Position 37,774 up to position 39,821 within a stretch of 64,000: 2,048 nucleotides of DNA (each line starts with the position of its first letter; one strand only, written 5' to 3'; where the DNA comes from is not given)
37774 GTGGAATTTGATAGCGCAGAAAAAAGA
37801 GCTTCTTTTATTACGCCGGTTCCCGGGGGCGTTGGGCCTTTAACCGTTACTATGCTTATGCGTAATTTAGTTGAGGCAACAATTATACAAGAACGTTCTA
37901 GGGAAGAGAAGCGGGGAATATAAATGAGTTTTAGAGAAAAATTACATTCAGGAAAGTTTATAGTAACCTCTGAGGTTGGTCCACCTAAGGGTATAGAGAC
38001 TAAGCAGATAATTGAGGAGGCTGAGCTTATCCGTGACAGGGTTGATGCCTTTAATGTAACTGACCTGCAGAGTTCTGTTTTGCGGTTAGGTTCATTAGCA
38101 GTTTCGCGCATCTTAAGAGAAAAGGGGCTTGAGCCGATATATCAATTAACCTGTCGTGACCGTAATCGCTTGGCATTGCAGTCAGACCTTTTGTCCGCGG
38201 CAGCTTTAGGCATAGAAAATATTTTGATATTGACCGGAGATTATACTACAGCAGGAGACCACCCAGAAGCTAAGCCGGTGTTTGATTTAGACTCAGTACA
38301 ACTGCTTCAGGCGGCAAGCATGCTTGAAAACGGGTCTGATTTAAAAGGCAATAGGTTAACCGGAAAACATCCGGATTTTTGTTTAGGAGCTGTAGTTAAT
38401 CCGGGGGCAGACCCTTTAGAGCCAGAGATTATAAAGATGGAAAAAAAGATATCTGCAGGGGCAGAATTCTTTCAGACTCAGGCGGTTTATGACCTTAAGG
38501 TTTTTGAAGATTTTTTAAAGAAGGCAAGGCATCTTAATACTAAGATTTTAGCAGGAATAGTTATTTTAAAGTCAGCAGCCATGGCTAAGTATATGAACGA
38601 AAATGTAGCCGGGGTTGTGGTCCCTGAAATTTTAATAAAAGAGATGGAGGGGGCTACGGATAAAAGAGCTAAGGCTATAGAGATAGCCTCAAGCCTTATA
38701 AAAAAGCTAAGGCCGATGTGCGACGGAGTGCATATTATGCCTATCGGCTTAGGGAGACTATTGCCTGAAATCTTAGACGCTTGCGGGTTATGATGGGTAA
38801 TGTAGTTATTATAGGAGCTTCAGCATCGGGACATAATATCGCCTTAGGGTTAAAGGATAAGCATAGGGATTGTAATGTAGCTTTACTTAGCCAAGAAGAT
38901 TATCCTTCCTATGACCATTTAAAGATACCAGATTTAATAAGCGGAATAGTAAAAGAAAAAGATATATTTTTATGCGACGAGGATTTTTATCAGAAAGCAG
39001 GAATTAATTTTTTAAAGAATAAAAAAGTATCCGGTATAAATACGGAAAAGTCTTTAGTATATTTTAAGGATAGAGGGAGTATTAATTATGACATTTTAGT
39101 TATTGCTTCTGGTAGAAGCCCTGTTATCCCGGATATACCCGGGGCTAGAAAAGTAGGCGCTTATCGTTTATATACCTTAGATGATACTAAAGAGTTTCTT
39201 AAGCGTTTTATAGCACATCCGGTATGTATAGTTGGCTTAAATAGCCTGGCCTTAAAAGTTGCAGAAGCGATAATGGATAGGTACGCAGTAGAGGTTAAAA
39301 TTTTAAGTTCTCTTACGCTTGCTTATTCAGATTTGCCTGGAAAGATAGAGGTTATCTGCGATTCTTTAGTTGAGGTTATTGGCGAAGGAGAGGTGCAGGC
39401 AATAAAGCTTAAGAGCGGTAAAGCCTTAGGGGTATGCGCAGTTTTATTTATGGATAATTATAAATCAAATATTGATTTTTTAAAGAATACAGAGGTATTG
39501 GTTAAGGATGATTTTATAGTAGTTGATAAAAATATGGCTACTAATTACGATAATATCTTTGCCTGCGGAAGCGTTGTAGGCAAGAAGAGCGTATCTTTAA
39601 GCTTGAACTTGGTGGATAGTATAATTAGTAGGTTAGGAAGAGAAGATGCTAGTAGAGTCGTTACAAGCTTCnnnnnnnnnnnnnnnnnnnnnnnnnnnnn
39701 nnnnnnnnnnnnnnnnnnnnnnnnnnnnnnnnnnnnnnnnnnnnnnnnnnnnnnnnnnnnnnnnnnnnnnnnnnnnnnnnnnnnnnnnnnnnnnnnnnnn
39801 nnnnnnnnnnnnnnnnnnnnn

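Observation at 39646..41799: Acetyl-CoA synthase (AcsB) homologue with intact Fe-S Cys quartet but Ser-Gly-Leu replacing the Ni-binding Cys-Gly-Cys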

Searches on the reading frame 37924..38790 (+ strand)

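Call 8: search_protein_families(library=pfam, proteins=[window:37924-38790:+], max_evalue=0.001)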
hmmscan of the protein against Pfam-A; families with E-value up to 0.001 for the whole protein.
window:37924-38790:+ (289 aa): 1 family
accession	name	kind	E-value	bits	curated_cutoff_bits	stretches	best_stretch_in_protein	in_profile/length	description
PF02219.23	MTHFR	-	6.7e-34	118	24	1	3-287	2-286/287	Methylenetetrahydrofolate reductase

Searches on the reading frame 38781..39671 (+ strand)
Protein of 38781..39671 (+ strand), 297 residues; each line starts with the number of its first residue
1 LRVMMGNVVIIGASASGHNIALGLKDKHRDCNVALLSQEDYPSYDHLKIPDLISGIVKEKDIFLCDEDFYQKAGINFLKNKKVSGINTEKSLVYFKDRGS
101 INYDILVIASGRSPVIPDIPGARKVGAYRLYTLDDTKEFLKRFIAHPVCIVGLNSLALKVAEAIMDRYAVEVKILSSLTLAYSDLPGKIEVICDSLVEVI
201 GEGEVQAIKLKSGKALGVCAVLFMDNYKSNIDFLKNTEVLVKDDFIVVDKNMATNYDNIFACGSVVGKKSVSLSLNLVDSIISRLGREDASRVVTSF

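Call 9: search_protein_families(library=pfam, proteins=[window:38781-39671:+], max_evalue=0.001)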
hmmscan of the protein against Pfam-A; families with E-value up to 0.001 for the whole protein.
window:38781-39671:+ (297 aa): 2 families
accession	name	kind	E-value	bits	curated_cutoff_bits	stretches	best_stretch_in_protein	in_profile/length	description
PF07992.20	Pyr_redox_2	-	8.1e-27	94.8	26.1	1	7-268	2-278/291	Pyridine nucleotide-disulphide oxidoreductase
PF13738.12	Pyr_redox_3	-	2.2e-07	30.8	30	0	170-263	210-305/305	Pyridine nucleotide-disulphide oxidoreductase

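Call 45: search_solved_structures(query=window:38781-39671:+, max_evalue=0.001)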
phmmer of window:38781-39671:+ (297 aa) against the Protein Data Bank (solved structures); distinct sequences matched with E-value up to 0.001: 56.
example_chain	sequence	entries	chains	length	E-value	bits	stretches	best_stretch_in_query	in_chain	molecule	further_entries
3cgb_A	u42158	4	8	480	7.4e-17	64.7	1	7-265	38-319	Pyridine nucleotide-disulfide oxidoreductase, class I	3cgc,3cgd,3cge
3klj_A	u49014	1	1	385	1.8e-13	53.6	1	7-266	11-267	NAD(FAD)-dependent dehydrogenase, NirB-family (N-terminal domain)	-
6ruz_A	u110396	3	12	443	9.4e-13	51.2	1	7-266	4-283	NADH oxidase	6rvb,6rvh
4fx9_A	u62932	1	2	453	4.2e-12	49.1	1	5-269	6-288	Coenzyme A disulfide reductase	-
3kd9_A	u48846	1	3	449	5.1e-12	48.8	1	6-269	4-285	Coenzyme A disulfide reductase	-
8c0z_E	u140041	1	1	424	8e-12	48.2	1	9-164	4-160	Similar to ferredoxin:NADH oxidoreductases or NADH oxidases,potential subunit of aldehyde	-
5l1n_A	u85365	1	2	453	1.2e-11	47.6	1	5-269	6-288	Coenzyme A disulfide reductase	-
6pfz_D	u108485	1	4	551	2.9e-10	43.1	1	7-266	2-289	NADH oxidase (NoxA-3)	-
8a56_A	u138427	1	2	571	8e-10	41.6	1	4-280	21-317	Coenzyme A-persulfide reductase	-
1q1r_A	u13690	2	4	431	1.3e-09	40.9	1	6-164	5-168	Putidaredoxin reductase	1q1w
3lb8_A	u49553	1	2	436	1.5e-09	40.7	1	6-164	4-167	Putidaredoxin reductase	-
3ef6_A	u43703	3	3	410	1.5e-08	37.4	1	6-163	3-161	Toluene 1,2-dioxygenase system ferredoxin--NAD(+) reductase | TodA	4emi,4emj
3icr_A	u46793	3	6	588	1.9e-08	37.1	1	7-174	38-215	Coenzyme A-Disulfide Reductase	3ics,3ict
1xhc_A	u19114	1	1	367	5.7e-08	35.5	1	7-167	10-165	NADH oxidase /nitrite reductase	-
6tuk_B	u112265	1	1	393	6.5e-07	32.1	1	7-267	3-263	Putative oxidoreductase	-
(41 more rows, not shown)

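Call 82: find_homologous_proteins(query=window:38781-39671:+, max_evalue=1e-10)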
Query window:38781-39671:+ (297 aa): 105 proteins with E <= 1e-10 among 1507 candidates.
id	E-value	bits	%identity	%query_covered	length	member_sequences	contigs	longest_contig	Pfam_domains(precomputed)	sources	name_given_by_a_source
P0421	5.7e-186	634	100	99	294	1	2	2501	PF07992.21,PF13738.13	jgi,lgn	jgi:NAD(P)H-nitrite reductase large subunit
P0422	3.1e-185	632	100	99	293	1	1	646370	PF07992.21,PF13738.13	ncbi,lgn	-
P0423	1.2e-164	564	88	99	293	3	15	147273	PF07992.21,PF13738.13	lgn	-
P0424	2.8e-130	452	71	96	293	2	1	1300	PF07992.21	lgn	-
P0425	3.4e-130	451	70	98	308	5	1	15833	PF07992.21,PF13738.13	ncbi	-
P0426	2.3e-128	445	70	97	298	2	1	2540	PF07992.21,PF13738.13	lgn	-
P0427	4.2e-128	444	69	95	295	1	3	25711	PF07992.21,PF13738.13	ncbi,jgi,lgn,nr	ncbi:MAG: hypothetical protein FJZ12_01535 [Candidatus Omnitrophica bacterium]|nr:hypothetical prote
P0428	2.8e-126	438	68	98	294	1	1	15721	PF07992.21,PF13738.13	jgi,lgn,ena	-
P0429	4.2e-123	428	66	98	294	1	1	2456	PF07992.21,PF13738.13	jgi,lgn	-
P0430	4.3e-122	425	67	97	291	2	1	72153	PF07992.21,PF13738.13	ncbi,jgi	jgi:NAD(P)H-nitrite reductase large subunit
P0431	1.1e-121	423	66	97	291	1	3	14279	PF07992.21,PF13738.13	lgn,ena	-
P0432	1.2e-121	423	65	98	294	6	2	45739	PF07992.21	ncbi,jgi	ncbi:MAG: FAD-dependent oxidoreductase [Candidatus Omnitrophota bacterium]|jgi:NAD(P)H-nitrite reduc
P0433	7.9e-121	421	66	98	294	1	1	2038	PF07992.21,PF13738.13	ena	-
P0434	9.9e-121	420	66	98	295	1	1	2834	PF07992.21,PF13738.13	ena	-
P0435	3.7e-120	418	65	98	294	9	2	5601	PF07992.21,PF13738.13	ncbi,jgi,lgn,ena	-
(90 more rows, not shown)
